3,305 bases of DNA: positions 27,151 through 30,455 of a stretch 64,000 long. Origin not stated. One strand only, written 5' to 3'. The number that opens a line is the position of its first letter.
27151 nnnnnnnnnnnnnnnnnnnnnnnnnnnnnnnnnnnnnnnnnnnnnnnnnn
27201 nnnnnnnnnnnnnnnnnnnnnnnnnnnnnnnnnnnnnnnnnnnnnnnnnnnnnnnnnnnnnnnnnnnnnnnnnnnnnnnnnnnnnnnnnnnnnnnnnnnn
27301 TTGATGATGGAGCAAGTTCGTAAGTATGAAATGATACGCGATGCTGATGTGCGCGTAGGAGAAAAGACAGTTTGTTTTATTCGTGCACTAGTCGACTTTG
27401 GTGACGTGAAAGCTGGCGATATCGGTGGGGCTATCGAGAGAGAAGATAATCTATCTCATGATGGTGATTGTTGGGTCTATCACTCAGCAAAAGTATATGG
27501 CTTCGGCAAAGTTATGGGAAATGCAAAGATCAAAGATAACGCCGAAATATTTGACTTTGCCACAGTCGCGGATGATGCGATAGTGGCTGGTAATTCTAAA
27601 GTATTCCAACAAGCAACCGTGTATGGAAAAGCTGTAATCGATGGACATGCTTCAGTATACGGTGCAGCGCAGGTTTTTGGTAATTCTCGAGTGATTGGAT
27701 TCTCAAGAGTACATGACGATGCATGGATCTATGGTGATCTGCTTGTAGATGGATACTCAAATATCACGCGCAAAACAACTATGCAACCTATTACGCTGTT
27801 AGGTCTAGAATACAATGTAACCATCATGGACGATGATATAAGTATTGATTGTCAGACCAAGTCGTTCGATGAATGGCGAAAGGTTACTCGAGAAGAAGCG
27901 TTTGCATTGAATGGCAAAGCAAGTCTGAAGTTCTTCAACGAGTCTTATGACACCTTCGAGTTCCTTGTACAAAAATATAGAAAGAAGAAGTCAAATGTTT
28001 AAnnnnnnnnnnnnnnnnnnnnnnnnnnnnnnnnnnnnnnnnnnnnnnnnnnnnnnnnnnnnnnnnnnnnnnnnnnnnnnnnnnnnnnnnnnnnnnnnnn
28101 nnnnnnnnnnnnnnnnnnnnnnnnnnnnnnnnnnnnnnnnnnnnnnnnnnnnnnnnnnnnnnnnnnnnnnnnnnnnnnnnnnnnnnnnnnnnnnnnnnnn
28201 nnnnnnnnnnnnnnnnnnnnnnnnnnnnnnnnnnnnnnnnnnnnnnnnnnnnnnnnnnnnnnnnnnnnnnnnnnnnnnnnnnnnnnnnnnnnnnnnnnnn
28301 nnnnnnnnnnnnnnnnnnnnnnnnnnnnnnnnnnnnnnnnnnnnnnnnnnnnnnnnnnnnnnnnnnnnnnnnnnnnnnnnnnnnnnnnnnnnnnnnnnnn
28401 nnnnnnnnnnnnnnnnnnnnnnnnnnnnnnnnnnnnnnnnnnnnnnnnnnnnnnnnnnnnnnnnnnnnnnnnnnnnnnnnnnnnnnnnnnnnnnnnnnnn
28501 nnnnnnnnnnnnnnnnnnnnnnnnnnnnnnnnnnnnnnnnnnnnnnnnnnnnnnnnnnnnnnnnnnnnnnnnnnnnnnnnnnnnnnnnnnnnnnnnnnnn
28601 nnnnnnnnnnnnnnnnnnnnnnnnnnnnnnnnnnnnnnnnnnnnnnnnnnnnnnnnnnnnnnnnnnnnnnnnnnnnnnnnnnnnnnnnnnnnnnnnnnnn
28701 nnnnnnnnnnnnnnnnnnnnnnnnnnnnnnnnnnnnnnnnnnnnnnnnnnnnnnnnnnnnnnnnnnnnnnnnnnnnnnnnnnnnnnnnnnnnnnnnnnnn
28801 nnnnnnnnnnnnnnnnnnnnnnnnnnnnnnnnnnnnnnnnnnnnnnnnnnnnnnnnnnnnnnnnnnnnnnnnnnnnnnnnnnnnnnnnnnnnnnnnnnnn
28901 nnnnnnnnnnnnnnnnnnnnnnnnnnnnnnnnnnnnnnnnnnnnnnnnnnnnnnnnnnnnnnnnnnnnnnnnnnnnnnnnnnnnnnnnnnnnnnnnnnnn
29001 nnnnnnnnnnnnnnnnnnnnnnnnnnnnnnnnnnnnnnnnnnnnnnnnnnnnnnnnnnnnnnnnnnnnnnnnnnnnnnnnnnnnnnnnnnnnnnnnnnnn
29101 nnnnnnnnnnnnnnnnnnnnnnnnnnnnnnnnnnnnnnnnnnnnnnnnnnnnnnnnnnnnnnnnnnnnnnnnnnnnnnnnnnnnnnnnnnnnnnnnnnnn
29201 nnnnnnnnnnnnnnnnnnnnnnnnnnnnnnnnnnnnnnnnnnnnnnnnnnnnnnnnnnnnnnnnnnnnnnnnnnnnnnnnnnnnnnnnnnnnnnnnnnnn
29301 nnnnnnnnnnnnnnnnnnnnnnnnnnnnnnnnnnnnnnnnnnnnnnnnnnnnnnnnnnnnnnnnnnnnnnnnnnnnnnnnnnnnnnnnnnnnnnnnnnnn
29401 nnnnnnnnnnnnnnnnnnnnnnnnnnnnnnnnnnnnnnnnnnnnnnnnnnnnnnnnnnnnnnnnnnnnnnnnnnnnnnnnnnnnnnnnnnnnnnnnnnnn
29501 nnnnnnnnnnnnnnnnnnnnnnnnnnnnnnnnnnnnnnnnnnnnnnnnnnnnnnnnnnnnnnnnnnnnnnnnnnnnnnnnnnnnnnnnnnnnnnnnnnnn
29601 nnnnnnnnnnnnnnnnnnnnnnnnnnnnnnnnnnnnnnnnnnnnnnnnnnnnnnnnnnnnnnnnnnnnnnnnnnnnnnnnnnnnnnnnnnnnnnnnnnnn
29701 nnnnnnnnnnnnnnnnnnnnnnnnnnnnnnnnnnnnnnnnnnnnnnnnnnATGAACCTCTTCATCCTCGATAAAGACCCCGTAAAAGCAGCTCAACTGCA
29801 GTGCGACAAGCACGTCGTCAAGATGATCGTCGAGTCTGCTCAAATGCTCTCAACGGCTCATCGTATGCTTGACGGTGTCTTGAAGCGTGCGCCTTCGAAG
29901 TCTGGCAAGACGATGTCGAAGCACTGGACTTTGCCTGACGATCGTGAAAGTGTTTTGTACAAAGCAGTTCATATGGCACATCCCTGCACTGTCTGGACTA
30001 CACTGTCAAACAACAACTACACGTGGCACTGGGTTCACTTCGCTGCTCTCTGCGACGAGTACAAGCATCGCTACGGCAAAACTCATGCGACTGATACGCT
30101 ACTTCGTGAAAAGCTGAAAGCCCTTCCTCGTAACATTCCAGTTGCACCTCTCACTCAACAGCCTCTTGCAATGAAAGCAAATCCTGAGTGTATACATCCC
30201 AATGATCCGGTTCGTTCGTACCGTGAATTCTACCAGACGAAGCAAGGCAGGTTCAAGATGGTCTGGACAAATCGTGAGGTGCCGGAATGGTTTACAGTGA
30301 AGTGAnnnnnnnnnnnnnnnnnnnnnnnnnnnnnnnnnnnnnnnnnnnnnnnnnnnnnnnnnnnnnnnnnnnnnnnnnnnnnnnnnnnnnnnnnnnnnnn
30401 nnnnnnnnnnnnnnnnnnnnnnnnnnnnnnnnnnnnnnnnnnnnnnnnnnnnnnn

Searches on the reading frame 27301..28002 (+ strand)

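Call 27: search_protein_families(library=pfam, proteins=[window:27301-28002:+], max_evalue=0.001)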
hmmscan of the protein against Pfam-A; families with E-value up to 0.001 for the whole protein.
window:27301-28002:+ (233 aa): 0 families

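Call 54: search_protein_families(library=phrogs, proteins=[window:27301-28002:+], max_evalue=0.001)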
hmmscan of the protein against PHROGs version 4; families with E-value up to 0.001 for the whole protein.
window:27301-28002:+ (233 aa): 7 families
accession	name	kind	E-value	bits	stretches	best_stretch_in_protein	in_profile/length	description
phrog_7964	-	unknown function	6.4e-48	164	1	2-156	21-175/269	-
phrog_5070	-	unknown function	2.1e-46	158.7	1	7-160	3-156/182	-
phrog_20149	-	unknown function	6.5e-15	56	1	7-57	3-53/53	-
phrog_37032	-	unknown function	1.3e-06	29.3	1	165-226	31-93/110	-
phrog_20532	-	unknown function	9e-06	27.1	0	119-134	1-16/100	-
phrog_5353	-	unknown function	0.00023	21.8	1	56-193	68-216/256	-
phrog_36281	-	unknown function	0.00039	20.9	1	68-168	183-284/290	-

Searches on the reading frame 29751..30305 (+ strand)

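Call 28: search_protein_families(library=pfam, proteins=[window:29751-30305:+], max_evalue=0.001)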
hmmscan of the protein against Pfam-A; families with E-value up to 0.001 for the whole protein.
window:29751-30305:+ (184 aa): 0 families

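Call 54: search_protein_families(library=phrogs, proteins=[window:29751-30305:+], max_evalue=0.001)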
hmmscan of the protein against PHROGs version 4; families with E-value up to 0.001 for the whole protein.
window:29751-30305:+ (184 aa): 1 family
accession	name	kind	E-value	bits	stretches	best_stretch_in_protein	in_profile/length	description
phrog_624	-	DNA, RNA and nucleotide metabolism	2.9e-51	176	1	1-182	1-158/309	DNA binding protein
